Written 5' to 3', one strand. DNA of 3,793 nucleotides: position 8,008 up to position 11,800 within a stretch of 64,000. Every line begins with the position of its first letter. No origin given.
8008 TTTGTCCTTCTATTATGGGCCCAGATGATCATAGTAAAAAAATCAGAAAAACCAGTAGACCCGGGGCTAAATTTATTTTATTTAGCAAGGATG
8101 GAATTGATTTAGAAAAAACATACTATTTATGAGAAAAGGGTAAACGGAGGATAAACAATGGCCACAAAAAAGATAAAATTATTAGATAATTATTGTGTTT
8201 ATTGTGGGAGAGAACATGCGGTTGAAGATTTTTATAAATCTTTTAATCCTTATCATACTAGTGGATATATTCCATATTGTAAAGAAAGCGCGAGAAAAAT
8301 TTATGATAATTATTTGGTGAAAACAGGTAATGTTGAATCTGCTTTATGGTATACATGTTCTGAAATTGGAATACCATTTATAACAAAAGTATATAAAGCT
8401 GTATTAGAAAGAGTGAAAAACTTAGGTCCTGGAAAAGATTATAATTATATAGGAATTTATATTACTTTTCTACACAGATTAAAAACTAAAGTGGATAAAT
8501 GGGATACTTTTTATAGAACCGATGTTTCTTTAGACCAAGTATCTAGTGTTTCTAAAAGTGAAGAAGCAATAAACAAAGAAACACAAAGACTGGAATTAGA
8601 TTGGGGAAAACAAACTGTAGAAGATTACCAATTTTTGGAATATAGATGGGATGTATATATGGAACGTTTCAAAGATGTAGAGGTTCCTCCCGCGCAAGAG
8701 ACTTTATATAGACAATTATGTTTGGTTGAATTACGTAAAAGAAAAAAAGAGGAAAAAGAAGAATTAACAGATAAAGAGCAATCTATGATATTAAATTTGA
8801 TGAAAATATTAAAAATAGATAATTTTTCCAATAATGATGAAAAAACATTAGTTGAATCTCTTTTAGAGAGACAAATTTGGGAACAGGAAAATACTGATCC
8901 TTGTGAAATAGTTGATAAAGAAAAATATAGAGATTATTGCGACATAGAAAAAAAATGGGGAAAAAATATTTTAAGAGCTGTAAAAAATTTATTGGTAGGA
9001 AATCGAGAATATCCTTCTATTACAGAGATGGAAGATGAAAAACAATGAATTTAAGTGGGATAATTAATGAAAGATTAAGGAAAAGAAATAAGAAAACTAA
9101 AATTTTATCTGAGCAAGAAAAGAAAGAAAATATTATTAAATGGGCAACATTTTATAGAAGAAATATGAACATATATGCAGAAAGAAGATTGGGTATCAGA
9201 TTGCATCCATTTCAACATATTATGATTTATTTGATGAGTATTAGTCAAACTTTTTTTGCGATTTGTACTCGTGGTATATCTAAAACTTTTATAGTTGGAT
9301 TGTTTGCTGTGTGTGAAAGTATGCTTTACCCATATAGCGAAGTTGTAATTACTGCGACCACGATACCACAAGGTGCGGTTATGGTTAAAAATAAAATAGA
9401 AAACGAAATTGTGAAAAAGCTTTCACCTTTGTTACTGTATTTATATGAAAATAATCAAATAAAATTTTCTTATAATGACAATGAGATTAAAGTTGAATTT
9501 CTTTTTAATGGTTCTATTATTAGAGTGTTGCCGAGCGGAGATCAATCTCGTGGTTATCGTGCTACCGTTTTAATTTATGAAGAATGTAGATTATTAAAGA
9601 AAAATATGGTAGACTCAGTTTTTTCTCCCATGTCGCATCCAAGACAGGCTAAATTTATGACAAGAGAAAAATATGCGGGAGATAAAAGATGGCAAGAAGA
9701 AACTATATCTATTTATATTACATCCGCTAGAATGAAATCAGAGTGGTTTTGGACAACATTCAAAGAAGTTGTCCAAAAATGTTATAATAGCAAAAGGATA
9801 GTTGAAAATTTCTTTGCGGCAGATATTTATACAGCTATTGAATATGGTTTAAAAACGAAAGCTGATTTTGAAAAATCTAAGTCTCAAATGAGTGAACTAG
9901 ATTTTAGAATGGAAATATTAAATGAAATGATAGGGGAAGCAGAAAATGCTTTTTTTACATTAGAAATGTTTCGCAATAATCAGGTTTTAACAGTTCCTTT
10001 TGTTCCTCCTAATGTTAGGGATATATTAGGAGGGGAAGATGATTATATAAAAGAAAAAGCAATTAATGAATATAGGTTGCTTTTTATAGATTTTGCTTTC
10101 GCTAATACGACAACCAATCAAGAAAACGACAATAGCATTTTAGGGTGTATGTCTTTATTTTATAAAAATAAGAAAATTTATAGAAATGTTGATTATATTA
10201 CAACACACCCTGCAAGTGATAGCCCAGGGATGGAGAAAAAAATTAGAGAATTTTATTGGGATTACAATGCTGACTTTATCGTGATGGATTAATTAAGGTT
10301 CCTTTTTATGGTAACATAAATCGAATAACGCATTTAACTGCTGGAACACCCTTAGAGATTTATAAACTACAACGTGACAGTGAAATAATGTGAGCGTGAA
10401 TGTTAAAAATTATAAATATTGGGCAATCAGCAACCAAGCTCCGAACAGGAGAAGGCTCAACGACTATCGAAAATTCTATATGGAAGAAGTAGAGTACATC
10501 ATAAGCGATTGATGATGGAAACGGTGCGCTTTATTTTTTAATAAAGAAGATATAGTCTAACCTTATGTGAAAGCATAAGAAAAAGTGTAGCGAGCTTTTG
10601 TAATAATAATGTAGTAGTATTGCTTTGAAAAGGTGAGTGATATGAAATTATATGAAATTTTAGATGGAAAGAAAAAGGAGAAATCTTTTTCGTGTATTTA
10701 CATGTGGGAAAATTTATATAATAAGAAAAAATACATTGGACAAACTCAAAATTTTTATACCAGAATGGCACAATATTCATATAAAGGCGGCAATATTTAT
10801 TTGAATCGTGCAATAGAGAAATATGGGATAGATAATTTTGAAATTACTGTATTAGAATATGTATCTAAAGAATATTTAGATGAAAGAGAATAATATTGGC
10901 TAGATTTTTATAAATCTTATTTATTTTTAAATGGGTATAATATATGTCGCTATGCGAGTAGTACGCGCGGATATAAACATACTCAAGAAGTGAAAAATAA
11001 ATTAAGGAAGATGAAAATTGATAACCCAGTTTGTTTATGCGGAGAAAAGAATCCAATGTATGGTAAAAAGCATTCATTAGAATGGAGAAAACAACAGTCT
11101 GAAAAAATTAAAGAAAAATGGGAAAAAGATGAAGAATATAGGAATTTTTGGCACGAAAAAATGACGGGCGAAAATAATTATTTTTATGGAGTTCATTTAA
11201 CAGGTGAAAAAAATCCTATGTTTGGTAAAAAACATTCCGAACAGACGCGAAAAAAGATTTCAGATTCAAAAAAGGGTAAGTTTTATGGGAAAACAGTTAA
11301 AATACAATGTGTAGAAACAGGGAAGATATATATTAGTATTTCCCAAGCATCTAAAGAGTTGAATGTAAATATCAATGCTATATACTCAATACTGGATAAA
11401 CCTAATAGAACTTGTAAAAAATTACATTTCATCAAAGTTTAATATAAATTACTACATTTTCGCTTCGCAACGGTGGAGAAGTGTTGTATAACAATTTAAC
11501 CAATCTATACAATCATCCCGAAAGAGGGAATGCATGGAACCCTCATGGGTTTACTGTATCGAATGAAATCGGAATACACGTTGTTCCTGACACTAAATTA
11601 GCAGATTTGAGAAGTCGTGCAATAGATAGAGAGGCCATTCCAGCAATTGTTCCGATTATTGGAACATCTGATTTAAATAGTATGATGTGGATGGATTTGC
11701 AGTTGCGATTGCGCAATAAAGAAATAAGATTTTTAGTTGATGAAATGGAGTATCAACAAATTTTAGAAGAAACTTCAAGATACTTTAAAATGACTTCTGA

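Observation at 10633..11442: GIY-YIG homing endonuclease gene carries an in-frame TAA (decaying or recoded HEG)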

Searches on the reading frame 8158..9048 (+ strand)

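Call 5: search_protein_families(library=pfam, proteins=[window:8158-9048:+], max_evalue=0.01)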
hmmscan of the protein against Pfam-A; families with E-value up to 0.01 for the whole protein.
window:8158-9048:+ (296 aa): 0 families

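Call 7: search_protein_families(library=phrogs, proteins=[window:8158-9048:+], max_evalue=0.001)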
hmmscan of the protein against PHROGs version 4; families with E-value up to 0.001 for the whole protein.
window:8158-9048:+ (296 aa): 1 family
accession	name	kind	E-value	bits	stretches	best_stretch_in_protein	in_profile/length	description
phrog_3314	-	unknown function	1.6e-22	81.3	1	12-279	8-267/286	-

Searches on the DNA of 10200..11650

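Call 6: search_rna_families(source=window, start=10200, end=11650, threshold=evalue, max_evalue=10, show_alignments=3)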
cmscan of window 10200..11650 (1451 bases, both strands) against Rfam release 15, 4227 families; matches with E-value up to 10: 6.
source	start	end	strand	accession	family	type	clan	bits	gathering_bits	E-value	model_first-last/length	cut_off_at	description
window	10281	10579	+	RF00028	Intron_gpI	Intron;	-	58.2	50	7.7e-14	1-253/253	no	Group I catalytic intron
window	10565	10641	+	RF01264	snR83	Gene; snRNA; snoRNA; HACA-box;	CL00023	22.5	75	0.015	1-308/308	no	Small nucleolar RNA snR83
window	10284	10318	-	RF01904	HOTAIR_1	Gene; lncRNA;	-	16.2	44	4.9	1-37/37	no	HOTAIR conserved region 1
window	10482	10549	+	RF01143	sR16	Gene; snRNA; snoRNA; CD-box;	-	15.4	70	6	1-53/53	no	Small nucleolar RNA sR16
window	11251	11279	+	RF02929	algC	Cis-reg;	-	15.4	33.8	9.6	1-52/52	no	algC RNA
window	11338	11366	-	RF01833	astro_FSE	Cis-reg; frameshift_element;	-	14.8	70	1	1-55/55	no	ribosomal frameshift site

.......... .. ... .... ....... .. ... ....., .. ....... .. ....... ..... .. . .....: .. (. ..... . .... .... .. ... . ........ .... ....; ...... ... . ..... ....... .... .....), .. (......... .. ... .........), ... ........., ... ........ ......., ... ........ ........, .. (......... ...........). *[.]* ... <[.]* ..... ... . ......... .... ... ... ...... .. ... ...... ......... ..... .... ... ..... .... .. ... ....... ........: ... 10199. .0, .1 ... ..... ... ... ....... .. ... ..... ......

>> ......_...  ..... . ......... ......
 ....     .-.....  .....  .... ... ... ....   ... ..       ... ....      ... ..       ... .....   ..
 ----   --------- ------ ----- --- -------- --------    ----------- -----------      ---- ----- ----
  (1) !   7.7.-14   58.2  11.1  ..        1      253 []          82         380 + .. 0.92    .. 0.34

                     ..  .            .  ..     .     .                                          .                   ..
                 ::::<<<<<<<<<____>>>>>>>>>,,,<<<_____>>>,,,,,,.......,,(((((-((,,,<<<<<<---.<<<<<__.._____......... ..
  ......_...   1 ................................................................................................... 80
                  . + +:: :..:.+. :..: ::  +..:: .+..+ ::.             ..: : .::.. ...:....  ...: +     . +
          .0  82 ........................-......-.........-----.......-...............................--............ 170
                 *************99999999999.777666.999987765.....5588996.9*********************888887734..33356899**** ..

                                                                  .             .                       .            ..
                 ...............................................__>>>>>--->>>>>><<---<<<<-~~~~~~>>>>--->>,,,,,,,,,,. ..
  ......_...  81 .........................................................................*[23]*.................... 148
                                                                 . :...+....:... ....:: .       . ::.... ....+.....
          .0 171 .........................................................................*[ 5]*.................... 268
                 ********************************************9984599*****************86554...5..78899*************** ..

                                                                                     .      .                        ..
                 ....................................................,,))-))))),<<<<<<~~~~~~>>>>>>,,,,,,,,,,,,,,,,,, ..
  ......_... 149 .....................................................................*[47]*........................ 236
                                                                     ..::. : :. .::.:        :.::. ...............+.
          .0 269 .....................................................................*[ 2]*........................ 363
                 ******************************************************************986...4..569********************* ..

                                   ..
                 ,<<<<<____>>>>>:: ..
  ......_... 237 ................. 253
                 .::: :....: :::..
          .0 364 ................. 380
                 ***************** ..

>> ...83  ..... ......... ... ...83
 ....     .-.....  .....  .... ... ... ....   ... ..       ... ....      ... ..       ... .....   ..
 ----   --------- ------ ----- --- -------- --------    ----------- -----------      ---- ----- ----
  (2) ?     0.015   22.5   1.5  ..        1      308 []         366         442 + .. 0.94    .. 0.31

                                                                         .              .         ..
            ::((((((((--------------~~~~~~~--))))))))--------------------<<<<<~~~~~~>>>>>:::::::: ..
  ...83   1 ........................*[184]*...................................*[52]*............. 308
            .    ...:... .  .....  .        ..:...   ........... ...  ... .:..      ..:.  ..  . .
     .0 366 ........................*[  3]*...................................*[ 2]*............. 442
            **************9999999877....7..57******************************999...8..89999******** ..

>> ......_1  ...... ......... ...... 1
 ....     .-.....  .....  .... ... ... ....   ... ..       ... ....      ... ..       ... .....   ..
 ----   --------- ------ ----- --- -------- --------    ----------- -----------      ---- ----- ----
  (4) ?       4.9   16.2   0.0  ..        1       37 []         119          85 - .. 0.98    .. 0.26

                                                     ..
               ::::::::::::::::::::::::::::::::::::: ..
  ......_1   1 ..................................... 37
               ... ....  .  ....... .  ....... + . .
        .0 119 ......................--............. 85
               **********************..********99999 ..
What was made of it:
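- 10290..11462 (+): Group I intron, 1173 nt. It begins with an in-frame TAA (10290-10292) and ends with the terminal G at 11462. Rfam RF00028 at 58.2 bits against a gathering score of 50 (call 6).
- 10281..10579 (+): Ribozyme core, matched end to end by the Rfam group I intron model (positions 1-253), including P1 (GGAU 10286-10289 with GUUC 10298-10301, U10289.G10298 wobble at the 5' splice site). Rfam alignment (call 6).
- On Group I self-splicing intron (Rfam RF00028): 58.2 bits against a gathering score of 50, model positions 1-253, E=7.7e-14 on the 1.45-kb stretch (call 6).
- Intron: Rfam 58.2 bits (call 6).
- Tried and rejected: Only the 1.45-kb scan found it (call 6).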
